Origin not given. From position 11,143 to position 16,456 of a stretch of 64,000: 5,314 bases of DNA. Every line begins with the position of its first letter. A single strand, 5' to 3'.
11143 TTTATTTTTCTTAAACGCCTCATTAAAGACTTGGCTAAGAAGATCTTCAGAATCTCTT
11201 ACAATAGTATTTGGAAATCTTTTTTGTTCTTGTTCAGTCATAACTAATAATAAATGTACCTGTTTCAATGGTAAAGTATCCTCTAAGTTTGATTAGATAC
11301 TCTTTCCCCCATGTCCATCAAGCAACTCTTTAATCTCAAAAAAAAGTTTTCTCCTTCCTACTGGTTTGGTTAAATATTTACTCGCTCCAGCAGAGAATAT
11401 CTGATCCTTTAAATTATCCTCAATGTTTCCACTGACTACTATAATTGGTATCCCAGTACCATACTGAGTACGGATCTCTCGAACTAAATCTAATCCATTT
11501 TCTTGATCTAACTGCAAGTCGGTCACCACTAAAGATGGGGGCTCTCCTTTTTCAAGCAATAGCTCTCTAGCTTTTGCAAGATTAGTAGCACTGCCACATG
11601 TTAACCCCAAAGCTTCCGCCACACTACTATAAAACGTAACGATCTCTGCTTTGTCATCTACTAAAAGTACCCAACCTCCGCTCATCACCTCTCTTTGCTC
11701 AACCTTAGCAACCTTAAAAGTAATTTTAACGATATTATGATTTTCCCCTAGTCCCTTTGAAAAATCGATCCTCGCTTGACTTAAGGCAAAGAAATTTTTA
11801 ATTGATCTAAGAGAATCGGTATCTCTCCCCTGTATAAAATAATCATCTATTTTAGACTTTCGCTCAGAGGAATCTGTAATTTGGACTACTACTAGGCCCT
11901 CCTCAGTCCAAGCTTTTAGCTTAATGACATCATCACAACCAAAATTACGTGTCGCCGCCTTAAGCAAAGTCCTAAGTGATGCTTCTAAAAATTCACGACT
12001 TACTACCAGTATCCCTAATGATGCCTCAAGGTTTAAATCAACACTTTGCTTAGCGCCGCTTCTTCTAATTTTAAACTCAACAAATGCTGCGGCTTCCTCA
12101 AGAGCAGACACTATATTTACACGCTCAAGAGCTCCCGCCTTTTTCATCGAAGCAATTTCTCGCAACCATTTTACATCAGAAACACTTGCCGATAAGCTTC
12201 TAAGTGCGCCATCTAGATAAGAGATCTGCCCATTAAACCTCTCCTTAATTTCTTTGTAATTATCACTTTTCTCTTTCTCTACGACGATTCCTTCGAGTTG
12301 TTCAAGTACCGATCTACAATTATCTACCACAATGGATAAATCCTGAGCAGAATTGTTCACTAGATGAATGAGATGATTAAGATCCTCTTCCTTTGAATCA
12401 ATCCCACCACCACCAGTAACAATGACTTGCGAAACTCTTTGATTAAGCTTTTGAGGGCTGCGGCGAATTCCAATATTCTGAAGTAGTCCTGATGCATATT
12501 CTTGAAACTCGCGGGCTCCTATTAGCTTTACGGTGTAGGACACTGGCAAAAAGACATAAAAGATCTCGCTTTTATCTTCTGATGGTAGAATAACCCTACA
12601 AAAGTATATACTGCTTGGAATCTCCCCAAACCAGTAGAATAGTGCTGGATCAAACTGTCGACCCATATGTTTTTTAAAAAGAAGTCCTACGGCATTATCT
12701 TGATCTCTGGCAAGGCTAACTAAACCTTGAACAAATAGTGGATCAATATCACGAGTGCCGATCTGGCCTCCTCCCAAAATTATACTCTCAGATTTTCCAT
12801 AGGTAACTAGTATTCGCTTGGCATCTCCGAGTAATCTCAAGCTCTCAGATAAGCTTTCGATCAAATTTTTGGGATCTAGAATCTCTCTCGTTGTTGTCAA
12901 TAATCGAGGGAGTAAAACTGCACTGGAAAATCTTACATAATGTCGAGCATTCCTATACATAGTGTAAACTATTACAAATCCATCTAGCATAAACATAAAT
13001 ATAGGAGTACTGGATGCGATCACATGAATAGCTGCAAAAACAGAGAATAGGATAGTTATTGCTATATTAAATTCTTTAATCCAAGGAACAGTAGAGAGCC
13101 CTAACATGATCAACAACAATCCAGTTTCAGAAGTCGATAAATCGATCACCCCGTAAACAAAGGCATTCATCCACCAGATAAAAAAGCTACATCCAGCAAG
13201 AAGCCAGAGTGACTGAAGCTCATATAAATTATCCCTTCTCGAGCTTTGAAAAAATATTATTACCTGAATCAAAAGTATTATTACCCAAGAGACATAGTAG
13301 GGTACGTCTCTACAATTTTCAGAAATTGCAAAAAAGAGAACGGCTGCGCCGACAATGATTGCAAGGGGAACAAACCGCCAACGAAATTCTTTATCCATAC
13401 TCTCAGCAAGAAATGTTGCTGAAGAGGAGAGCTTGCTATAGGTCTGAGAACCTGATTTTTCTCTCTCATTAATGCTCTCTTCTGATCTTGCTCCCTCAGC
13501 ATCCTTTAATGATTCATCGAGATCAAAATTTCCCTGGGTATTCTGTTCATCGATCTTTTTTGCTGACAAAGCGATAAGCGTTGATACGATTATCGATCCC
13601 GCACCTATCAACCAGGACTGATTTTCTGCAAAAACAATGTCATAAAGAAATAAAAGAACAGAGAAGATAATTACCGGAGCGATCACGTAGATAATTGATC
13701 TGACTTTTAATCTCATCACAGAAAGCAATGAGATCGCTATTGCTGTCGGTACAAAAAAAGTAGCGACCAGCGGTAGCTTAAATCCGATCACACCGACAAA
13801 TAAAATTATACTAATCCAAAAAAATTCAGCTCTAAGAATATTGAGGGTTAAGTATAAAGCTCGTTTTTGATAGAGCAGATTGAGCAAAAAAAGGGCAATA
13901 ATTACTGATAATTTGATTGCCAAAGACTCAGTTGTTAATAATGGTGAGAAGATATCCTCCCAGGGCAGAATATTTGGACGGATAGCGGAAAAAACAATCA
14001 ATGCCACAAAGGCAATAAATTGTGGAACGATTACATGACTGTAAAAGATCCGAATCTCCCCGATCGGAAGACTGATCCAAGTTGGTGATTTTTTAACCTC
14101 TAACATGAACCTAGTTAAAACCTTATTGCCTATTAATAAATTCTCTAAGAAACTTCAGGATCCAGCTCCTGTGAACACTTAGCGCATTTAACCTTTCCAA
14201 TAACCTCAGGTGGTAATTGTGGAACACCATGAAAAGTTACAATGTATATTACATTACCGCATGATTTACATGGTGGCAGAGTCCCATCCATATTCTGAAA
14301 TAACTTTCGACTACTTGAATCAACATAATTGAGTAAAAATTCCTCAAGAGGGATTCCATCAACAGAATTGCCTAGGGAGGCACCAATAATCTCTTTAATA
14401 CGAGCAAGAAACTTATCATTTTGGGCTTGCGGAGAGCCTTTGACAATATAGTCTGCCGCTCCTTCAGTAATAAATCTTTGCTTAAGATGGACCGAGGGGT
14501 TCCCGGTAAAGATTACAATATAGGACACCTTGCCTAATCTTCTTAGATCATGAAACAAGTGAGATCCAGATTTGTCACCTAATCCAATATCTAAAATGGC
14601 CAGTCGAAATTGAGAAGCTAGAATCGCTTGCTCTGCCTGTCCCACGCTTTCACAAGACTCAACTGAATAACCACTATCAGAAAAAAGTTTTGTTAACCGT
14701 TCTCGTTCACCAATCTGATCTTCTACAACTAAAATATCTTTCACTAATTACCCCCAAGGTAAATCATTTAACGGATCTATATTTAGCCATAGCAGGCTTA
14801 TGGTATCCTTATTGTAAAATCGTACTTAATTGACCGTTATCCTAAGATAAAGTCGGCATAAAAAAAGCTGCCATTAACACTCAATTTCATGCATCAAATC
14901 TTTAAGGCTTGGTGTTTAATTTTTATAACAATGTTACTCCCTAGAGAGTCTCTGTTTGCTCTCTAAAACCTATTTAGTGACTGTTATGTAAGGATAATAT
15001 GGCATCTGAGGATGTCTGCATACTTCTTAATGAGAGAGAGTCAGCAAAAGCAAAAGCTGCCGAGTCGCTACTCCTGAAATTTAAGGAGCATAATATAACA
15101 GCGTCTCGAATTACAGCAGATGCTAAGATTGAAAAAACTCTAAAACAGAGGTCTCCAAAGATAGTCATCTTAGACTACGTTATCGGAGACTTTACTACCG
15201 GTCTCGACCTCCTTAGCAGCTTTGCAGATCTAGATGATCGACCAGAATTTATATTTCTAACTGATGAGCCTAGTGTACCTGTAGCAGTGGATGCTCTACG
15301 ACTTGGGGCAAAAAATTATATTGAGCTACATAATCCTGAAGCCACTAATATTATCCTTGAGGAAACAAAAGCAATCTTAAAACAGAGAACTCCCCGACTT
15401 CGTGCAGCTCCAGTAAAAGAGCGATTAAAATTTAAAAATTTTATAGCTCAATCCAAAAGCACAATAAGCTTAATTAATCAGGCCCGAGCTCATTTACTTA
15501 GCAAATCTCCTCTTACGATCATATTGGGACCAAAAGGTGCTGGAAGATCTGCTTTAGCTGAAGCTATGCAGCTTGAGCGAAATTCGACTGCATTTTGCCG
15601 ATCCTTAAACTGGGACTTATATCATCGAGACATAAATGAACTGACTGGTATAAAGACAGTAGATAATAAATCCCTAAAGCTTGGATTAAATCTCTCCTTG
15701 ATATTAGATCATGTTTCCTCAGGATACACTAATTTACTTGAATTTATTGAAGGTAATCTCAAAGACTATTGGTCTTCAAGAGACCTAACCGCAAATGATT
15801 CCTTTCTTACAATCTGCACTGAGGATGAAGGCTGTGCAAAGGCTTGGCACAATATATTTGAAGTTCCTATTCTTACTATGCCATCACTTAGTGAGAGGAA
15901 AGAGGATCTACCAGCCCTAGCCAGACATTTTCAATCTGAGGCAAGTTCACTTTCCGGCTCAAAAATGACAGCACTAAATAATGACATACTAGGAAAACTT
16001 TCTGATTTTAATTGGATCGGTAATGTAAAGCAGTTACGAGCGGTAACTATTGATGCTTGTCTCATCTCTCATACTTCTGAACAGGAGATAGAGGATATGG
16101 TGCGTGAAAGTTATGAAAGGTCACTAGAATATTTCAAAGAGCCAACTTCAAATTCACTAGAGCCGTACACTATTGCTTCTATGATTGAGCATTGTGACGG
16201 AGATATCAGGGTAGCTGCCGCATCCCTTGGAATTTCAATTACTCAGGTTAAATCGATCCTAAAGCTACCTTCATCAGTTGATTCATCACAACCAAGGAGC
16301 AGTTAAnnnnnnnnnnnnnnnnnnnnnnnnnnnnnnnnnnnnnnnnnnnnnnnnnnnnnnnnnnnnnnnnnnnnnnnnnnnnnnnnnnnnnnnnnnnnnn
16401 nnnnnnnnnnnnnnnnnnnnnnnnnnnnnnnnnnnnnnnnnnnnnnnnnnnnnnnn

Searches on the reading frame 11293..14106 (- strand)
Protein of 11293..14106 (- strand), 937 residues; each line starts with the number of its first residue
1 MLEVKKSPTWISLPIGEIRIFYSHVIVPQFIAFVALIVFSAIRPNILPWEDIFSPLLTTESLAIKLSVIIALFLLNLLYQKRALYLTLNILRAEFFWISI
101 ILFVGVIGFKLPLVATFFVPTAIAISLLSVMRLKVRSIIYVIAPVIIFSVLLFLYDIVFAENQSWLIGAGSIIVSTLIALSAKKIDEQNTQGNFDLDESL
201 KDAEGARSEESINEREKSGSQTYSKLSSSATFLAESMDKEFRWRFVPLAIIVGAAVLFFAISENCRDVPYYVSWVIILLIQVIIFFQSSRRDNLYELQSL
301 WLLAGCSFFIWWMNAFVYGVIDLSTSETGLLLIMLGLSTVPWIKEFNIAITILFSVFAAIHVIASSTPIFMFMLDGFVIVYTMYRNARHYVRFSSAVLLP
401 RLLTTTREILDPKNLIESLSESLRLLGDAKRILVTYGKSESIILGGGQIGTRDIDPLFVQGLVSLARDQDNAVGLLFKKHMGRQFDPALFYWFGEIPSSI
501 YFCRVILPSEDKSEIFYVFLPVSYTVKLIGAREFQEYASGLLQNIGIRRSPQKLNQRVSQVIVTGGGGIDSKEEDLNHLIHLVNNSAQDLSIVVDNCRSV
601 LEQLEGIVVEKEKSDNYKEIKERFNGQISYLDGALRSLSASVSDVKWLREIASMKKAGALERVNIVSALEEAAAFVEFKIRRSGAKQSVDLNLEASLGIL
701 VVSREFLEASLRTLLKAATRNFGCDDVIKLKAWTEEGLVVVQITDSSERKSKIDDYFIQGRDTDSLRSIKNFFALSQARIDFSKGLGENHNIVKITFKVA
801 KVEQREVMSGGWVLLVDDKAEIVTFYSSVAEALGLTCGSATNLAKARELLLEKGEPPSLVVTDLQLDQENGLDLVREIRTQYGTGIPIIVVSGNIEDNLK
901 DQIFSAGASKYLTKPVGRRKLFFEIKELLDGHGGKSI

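Call 29: search_protein_families(library=pfam, proteins=[window:11293-14106:-], max_evalue=0.01)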
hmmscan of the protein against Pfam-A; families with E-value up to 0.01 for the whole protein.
window:11293-14106:- (937 aa): 1 family
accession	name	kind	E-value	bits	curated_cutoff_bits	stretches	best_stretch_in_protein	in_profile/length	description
PF00072.30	Response_reg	-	4.6e-19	69.1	30.2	1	813-922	1-107/111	Response regulator receiver domain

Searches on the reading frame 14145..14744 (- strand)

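Call 29: search_protein_families(library=pfam, proteins=[window:14145-14744:-], max_evalue=0.01)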
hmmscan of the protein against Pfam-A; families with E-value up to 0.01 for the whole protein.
window:14145-14744:- (199 aa): 2 families
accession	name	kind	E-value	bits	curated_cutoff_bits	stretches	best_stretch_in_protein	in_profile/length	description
PF00072.30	Response_reg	-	7.3e-16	58.8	30.2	1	4-106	1-103/111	Response regulator receiver domain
PF20161.5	VpsR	-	0.00067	19.8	23.7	1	12-109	18-116/121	VpsR domain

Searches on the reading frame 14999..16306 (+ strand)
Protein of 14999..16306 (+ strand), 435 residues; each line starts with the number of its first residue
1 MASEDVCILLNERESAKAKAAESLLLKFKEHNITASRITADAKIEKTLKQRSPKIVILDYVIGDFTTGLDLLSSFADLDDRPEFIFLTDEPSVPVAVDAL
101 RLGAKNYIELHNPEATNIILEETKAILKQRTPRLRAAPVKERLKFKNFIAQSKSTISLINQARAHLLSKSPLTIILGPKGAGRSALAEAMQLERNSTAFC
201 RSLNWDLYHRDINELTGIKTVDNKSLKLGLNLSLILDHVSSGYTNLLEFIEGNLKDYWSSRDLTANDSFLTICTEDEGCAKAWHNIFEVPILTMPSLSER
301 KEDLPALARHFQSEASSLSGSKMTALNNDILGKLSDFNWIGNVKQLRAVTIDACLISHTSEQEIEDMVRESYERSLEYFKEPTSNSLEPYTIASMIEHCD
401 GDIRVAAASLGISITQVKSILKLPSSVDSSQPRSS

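Call 29: search_protein_families(library=pfam, proteins=[window:14999-16306:+], max_evalue=0.01)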
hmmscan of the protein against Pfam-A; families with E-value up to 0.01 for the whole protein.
window:14999-16306:+ (435 aa): 3 families
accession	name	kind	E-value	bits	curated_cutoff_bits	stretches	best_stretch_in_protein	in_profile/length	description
PF25601.1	AAA_lid_14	-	1.8e-12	47.3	27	1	299-373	2-76/87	AAA+ ATPase lid domain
PF00072.30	Response_reg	-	1.6e-06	28.7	30.2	1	30-108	20-97/111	Response regulator receiver domain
PF20720.3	nSTAND3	-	0.00064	19.9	27.2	0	4-65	17-78/155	Novel STAND NTPase 3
